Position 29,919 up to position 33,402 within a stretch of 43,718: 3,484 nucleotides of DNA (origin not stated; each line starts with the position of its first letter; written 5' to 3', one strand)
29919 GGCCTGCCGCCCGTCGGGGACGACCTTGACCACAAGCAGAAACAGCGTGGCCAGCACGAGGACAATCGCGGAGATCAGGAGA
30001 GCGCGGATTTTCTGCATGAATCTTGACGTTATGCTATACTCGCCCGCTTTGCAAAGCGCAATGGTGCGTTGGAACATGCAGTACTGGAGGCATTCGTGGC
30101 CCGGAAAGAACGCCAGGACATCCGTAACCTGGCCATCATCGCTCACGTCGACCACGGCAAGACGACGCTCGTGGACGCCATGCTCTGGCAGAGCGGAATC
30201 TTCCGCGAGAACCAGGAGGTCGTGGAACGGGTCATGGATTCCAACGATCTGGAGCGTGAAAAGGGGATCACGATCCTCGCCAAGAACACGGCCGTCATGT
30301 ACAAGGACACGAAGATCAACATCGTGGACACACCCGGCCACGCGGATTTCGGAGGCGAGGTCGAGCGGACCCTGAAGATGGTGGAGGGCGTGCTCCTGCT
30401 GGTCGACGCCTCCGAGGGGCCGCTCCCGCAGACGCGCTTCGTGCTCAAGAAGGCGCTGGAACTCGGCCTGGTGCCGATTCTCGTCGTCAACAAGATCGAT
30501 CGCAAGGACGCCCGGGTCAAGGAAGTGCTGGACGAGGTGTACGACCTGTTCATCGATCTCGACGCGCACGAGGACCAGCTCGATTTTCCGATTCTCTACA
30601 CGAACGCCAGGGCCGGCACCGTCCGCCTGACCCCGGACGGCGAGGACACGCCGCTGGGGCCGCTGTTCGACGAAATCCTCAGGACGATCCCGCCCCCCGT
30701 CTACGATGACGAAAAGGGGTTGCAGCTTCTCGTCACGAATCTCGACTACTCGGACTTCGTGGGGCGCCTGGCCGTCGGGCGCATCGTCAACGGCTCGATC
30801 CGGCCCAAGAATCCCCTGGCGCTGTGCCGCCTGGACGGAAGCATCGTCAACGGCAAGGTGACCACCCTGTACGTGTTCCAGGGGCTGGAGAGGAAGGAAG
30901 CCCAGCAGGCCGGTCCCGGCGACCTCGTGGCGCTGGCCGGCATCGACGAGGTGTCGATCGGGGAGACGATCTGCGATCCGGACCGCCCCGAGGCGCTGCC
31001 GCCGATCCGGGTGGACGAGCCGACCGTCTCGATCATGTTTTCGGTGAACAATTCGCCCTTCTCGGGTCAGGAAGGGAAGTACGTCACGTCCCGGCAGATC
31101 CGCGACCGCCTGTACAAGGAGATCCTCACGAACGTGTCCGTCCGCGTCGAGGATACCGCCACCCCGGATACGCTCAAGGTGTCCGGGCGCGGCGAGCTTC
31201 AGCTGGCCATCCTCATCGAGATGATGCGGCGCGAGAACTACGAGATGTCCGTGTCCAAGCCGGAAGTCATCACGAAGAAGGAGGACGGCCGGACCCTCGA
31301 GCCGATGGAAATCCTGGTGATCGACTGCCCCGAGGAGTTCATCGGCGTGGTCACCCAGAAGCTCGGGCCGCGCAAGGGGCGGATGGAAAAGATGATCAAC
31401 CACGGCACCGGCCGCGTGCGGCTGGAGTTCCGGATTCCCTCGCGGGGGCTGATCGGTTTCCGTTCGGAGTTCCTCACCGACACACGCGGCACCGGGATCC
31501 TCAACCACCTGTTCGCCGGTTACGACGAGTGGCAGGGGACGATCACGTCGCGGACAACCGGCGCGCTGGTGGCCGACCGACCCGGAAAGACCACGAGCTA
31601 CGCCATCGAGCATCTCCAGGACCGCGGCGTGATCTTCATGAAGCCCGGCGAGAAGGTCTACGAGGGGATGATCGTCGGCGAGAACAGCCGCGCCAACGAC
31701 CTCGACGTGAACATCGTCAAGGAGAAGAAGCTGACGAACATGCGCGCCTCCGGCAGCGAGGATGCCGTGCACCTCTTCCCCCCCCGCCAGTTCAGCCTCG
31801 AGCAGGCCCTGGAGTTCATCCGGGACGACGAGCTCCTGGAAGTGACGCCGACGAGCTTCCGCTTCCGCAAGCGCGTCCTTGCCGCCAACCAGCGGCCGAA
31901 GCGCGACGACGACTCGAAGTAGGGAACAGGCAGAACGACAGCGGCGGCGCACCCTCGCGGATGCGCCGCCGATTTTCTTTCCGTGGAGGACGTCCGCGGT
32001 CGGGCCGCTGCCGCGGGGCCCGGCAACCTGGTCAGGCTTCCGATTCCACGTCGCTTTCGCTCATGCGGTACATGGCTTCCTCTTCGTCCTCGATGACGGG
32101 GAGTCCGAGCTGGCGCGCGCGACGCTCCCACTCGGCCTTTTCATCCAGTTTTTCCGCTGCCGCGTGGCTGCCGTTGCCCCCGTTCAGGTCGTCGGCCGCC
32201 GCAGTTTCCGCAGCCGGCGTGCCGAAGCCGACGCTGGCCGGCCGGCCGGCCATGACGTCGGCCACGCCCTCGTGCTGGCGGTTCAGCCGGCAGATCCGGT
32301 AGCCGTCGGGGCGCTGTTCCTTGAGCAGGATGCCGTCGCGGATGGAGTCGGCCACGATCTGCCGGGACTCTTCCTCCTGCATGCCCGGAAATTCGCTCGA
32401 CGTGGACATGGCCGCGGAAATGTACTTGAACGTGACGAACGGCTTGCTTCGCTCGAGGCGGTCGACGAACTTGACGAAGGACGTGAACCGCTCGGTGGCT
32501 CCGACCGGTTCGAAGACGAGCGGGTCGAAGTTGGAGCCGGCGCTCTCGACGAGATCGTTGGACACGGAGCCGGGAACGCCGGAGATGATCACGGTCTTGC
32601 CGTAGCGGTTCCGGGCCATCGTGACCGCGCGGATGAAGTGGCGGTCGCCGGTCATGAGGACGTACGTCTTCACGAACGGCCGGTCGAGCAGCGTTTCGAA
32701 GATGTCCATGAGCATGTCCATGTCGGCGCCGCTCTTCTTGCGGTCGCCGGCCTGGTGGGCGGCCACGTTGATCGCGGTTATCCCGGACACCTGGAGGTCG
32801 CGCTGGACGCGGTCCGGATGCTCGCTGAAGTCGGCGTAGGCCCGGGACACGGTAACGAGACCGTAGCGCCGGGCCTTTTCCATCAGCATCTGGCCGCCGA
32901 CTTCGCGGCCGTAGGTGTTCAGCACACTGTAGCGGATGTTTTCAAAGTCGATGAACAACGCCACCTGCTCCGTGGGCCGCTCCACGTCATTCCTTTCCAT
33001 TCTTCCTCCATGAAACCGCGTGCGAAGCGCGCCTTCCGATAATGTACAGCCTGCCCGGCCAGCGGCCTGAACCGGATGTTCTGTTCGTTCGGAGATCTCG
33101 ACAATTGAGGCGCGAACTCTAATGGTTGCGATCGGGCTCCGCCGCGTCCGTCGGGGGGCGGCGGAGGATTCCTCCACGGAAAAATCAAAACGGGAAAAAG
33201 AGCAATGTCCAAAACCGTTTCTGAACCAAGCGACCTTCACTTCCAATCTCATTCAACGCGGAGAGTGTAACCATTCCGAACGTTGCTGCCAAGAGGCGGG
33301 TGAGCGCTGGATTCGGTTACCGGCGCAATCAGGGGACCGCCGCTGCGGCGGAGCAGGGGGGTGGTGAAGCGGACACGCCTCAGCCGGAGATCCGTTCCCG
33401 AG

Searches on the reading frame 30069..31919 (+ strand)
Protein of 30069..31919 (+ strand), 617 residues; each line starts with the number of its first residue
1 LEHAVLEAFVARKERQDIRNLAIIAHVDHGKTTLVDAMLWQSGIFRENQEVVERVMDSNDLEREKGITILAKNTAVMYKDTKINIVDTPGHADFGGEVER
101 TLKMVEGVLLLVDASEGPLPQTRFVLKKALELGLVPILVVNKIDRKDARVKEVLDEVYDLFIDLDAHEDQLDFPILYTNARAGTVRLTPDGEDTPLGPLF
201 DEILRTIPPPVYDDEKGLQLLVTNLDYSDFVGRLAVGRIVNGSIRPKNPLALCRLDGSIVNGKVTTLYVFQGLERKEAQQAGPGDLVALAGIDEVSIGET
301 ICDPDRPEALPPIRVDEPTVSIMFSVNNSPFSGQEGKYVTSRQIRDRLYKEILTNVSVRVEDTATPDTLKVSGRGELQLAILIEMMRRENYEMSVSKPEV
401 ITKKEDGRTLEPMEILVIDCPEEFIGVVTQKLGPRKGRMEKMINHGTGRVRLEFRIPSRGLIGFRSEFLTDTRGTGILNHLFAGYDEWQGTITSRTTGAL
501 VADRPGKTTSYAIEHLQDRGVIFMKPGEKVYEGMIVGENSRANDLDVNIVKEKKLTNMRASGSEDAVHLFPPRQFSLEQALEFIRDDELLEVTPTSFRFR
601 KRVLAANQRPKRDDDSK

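Call 70: search_protein_families(library=pfam, proteins=[window:30069-31919:+], max_evalue=0.00001)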
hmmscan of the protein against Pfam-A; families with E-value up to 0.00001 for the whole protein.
window:30069-31919:+ (617 aa): 5 families
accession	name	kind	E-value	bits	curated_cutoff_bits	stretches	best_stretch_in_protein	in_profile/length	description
PF00009.33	GTP_EFTU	-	1.3e-52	178.6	26.5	1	17-184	2-173/188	Elongation factor Tu GTP binding domain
PF21018.2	BipA_C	-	4.6e-46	155.6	23.8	1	497-605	1-109/110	TypA/BipA C-terminal domain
PF00679.30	EFG_C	-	3.9e-24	85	27.9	1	409-494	2-87/89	Elongation factor G C-terminus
PF03144.31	GTP_EFTU_D2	-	5.5e-11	43.2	30.3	1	232-302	1-73/73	Elongation factor Tu domain 2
PF22042.2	EF-G_D2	-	3.6e-08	33.8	27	1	224-303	8-83/84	Elongation factor G domain 2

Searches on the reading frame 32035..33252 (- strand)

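Call 70: search_protein_families(library=pfam, proteins=[window:32035-33252:-], max_evalue=0.00001)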
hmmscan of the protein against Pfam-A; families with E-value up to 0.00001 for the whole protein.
window:32035-33252:- (406 aa): 1 family
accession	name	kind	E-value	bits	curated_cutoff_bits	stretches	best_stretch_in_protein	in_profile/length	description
PF01936.24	NYN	-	7.3e-21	75.6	24.2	1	97-238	2-138/145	NYN domain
